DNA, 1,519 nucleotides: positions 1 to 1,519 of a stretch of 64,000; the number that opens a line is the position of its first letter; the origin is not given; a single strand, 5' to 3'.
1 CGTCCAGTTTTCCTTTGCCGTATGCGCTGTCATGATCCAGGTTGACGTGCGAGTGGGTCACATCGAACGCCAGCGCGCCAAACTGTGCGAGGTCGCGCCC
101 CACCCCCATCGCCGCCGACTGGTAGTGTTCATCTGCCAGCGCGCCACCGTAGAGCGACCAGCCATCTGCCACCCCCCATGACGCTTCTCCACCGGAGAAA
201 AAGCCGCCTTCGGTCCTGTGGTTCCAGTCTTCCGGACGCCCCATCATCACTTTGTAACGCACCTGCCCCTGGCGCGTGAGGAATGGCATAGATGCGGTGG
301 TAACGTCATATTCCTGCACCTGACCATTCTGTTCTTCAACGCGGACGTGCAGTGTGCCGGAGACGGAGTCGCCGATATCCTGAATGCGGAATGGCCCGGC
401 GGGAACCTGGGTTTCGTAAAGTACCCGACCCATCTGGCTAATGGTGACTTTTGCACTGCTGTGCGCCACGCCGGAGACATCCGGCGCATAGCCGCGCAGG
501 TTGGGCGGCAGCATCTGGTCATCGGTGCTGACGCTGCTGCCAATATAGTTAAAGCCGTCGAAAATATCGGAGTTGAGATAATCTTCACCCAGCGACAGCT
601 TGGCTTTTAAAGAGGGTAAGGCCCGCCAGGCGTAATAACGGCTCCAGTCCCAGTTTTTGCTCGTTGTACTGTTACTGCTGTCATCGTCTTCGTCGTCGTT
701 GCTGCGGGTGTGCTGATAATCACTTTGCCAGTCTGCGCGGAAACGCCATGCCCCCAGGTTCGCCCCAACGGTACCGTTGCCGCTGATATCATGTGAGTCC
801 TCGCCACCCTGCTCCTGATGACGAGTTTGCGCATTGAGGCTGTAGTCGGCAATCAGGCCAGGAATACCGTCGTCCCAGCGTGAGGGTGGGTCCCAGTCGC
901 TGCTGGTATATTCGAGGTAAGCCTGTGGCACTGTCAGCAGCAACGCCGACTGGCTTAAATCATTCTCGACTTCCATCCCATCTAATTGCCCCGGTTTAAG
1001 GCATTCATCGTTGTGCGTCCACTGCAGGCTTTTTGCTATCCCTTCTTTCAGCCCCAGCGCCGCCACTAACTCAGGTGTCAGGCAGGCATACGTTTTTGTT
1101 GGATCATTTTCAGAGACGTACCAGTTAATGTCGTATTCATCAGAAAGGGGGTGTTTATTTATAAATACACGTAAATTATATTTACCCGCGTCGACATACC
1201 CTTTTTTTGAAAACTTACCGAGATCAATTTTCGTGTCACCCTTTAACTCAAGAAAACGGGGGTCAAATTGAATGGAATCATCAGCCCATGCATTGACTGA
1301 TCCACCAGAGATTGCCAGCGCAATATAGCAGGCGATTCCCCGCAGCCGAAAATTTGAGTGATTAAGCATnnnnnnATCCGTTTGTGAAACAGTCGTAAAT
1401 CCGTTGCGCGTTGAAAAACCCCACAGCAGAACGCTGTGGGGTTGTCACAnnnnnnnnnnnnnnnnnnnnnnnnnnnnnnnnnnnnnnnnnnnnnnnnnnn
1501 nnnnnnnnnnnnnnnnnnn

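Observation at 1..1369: Yfc fimbrial usher appears open through its first ~456 codons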

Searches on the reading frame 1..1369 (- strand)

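Call 4: search_protein_families(library=pfam, proteins=[window:1-1369:-])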
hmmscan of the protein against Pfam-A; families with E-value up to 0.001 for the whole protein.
window:1-1369:- (456 aa): 2 families
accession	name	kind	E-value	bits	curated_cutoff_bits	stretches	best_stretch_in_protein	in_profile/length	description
PF00577.26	Usher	-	2.7e-98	330.6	27.1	1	198-448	3-240/549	Outer membrane usher protein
PF13954.11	PapC_N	-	2.4e-36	125.3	27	1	34-180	1-146/146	PapC N-terminal domain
